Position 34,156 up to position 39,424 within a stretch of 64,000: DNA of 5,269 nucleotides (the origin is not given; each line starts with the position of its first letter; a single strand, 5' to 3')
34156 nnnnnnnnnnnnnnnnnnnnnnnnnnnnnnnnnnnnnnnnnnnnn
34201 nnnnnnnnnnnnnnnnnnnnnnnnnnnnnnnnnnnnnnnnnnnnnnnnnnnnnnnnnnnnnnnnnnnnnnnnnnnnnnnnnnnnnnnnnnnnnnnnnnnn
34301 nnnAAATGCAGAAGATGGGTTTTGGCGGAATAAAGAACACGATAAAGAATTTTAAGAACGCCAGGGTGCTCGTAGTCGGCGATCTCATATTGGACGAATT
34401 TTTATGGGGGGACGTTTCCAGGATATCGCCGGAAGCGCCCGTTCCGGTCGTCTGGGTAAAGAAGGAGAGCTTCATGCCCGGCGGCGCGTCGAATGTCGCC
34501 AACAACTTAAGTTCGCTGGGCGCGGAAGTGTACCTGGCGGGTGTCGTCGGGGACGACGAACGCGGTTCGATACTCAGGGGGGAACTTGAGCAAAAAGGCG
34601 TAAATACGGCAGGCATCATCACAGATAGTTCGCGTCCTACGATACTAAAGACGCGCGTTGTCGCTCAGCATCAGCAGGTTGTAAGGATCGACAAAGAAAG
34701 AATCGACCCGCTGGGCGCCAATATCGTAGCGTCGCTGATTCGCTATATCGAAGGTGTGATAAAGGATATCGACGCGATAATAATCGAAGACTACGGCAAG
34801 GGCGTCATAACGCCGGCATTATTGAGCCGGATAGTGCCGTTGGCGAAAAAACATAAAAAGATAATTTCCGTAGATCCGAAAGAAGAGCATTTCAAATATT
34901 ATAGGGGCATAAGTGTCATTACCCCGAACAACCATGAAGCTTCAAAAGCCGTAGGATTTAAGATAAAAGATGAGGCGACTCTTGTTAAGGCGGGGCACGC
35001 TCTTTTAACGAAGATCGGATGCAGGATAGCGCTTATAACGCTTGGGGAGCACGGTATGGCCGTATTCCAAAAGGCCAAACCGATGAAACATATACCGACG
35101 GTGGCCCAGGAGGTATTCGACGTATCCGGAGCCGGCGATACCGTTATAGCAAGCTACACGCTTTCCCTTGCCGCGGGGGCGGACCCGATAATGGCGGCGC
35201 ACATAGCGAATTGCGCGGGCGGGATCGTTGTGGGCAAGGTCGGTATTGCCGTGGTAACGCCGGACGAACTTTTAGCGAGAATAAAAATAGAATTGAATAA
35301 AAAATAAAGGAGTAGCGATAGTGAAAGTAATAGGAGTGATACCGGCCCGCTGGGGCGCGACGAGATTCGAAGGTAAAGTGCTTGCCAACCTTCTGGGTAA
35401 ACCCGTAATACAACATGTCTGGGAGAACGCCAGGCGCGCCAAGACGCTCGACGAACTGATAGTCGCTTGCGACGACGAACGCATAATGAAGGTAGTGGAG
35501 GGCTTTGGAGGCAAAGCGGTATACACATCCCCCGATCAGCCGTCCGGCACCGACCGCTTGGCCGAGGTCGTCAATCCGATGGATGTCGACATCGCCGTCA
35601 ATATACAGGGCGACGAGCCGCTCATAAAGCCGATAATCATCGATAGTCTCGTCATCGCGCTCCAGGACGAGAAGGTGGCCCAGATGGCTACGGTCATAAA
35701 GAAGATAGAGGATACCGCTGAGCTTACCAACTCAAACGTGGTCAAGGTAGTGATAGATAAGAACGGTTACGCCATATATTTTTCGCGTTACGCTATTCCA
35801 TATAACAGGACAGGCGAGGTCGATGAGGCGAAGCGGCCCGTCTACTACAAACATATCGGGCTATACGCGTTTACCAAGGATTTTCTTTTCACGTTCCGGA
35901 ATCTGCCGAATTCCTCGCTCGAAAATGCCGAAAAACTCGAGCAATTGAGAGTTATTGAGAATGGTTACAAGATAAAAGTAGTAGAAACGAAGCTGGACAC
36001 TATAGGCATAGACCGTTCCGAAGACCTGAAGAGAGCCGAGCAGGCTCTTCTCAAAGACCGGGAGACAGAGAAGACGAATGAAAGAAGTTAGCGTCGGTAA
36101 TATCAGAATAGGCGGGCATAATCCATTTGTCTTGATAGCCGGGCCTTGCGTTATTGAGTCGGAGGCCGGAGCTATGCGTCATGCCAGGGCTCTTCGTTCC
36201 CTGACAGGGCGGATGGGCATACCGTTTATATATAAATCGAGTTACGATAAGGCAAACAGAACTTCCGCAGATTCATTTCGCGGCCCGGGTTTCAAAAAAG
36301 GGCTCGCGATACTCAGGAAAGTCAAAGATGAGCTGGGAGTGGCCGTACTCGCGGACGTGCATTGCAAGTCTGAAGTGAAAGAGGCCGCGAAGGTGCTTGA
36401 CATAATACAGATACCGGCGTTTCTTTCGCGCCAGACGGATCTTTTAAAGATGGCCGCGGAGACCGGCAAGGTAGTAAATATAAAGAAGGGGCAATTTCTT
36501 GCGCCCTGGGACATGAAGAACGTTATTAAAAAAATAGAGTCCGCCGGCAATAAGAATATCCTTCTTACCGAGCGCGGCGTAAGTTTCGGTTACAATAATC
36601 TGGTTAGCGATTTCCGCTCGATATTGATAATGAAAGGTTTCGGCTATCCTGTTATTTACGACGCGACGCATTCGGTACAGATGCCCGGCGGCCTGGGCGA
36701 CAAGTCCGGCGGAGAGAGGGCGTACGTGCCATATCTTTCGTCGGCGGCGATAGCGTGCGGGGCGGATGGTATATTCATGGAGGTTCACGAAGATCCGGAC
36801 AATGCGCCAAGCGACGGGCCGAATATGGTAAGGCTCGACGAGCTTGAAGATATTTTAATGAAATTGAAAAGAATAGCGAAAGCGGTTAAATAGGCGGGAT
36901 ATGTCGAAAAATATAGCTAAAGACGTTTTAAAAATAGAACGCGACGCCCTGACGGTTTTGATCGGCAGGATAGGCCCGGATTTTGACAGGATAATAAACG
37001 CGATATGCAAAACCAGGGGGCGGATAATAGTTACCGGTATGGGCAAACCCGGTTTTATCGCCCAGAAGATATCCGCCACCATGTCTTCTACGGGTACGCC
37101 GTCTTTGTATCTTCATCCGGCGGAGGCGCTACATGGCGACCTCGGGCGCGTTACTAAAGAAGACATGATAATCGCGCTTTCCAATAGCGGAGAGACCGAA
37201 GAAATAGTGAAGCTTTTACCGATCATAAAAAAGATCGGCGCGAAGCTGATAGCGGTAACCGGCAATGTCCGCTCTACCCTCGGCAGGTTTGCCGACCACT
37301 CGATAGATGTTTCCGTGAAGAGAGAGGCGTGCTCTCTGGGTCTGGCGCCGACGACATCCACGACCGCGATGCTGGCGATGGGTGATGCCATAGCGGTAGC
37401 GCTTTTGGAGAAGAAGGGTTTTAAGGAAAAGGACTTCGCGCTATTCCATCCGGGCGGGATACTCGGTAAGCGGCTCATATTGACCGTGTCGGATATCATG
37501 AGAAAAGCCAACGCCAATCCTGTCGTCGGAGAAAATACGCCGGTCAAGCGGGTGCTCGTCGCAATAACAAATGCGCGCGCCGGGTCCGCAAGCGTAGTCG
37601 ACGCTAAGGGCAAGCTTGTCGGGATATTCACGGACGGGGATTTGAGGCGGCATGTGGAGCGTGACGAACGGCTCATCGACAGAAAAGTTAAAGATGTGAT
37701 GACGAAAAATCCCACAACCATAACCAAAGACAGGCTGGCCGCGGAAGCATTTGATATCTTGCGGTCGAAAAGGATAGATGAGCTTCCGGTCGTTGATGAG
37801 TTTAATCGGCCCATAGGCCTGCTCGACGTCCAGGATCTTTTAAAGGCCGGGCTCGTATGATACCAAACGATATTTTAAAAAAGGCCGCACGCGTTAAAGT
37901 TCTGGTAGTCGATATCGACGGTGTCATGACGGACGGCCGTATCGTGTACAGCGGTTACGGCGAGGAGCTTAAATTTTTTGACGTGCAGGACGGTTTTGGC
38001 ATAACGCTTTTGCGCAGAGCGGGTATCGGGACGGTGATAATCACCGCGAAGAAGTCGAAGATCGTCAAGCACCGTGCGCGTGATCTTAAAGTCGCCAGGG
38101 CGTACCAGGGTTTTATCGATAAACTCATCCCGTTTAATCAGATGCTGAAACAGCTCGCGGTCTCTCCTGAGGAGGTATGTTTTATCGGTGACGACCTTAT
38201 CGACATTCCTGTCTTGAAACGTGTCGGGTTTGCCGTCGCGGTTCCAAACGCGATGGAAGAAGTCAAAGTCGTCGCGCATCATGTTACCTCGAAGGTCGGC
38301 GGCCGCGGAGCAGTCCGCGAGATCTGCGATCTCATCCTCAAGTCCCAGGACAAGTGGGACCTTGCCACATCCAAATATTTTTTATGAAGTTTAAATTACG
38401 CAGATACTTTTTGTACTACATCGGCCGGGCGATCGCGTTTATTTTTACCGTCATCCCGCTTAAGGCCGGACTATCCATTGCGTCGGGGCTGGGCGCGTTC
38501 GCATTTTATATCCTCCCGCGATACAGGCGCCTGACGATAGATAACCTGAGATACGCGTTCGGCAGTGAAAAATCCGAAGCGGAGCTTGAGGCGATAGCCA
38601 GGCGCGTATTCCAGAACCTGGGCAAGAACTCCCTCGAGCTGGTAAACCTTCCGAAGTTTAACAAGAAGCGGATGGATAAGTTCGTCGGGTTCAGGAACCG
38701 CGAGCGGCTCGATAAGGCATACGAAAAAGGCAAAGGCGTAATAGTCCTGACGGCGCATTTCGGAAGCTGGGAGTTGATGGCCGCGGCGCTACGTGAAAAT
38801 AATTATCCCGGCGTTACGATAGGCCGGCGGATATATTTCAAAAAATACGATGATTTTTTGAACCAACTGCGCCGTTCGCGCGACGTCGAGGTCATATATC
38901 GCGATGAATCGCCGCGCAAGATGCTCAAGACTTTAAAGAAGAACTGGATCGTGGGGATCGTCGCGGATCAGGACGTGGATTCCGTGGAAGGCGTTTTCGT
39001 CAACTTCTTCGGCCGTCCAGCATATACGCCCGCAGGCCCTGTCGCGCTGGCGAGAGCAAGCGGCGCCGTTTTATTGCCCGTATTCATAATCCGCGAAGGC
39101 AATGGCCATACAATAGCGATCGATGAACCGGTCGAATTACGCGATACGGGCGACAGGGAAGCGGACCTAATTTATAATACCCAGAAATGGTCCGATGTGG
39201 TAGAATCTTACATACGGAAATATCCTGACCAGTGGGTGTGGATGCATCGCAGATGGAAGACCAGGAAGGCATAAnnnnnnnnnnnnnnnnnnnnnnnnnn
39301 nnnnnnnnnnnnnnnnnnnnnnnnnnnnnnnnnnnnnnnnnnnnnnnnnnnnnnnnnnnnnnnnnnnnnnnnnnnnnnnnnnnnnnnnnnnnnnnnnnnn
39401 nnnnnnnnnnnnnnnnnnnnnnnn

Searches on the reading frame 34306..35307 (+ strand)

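Call 32: search_protein_families(library=pfam, proteins=[window:34306-35307:+])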
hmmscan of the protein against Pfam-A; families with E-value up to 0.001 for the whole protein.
window:34306-35307:+ (333 aa): 2 families
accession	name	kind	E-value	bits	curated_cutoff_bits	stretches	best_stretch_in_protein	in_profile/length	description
PF00294.29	PfkB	-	5.7e-43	147.8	25.8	1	20-316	3-297/302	pfkB family carbohydrate kinase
PF08543.17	Phos_pyr_kin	-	8.5e-07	29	27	1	198-301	116-224/246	Phosphomethylpyrimidine kinase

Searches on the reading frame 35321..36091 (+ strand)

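Call 32: search_protein_families(library=pfam, proteins=[window:35321-36091:+])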
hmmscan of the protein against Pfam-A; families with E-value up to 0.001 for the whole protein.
window:35321-36091:+ (256 aa): 3 families
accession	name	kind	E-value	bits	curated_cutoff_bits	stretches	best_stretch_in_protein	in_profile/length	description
PF02348.25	CTP_transf_3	-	3e-58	197.6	22.6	1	4-218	1-217/217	Cytidylyltransferase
PF12804.13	NTP_transf_3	-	8.6e-07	29.7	27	1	18-119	15-116/160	MobA-like NTP transferase domain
PF01128.25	IspD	-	0.00082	19.6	27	0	18-148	19-150/221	2-C-methyl-D-erythritol 4-phosphate cytidylyltransferase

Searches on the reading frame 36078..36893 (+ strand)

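Call 32: search_protein_families(library=pfam, proteins=[window:36078-36893:+])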
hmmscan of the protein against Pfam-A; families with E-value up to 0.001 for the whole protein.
window:36078-36893:+ (271 aa): 1 family
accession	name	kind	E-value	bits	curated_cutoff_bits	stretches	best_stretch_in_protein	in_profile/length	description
PF00793.26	DAHP_synth_1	-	1e-75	254.6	25.5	1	8-269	9-267/270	DAHP synthetase I family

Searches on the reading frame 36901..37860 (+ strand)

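Call 32: search_protein_families(library=pfam, proteins=[window:36901-37860:+])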
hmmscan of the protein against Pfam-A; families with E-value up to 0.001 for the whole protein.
window:36901-37860:+ (319 aa): 3 families
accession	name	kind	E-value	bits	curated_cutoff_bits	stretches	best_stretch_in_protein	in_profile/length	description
PF01380.27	SIS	-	1.2e-27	96.7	25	1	40-167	6-131/131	SIS domain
PF00571.33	CBS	-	8.8e-23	80.8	24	2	263-316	1-54/57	CBS domain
PF13580.11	SIS_2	-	2.2e-05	24.9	27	1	83-121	100-138/138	SIS domain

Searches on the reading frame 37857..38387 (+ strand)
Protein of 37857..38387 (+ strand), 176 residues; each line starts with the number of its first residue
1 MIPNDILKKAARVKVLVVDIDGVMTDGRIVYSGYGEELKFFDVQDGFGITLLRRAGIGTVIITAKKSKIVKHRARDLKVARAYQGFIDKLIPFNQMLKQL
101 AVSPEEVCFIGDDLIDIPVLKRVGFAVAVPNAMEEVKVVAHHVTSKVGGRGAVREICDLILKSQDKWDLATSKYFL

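Call 32: search_protein_families(library=pfam, proteins=[window:37857-38387:+])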
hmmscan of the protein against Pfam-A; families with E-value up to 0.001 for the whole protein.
window:37857-38387:+ (176 aa): 3 families
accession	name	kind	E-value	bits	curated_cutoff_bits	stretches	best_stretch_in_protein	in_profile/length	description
PF08282.18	Hydrolase_3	-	6.9e-12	46.1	20.9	1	86-147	185-246/255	haloacid dehalogenase-like hydrolase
PF00702.32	Hydrolase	-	1.5e-09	39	26.4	1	51-124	109-191/191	haloacid dehalogenase-like hydrolase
PF13419.12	HAD_2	-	0.0005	20.7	23.8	0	52-127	91-175/178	Haloacid dehalogenase-like hydrolase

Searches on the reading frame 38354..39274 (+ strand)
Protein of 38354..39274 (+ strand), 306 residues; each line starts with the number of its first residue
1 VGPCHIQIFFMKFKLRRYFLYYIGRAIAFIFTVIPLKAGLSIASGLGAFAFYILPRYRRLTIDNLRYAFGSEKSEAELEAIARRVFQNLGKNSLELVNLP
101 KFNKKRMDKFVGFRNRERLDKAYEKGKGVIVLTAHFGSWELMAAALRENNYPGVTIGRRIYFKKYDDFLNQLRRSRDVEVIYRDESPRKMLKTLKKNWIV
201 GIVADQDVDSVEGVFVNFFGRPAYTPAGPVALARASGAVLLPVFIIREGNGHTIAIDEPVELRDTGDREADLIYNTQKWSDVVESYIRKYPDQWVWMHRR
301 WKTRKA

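Call 32: search_protein_families(library=pfam, proteins=[window:38354-39274:+])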
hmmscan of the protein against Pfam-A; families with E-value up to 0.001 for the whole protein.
window:38354-39274:+ (306 aa): 1 family
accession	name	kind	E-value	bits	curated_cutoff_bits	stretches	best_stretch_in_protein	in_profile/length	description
PF03279.18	Lip_A_acyltrans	-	1.2e-57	195.8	22.3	1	9-303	4-295/295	Bacterial lipid A biosynthesis acyltransferase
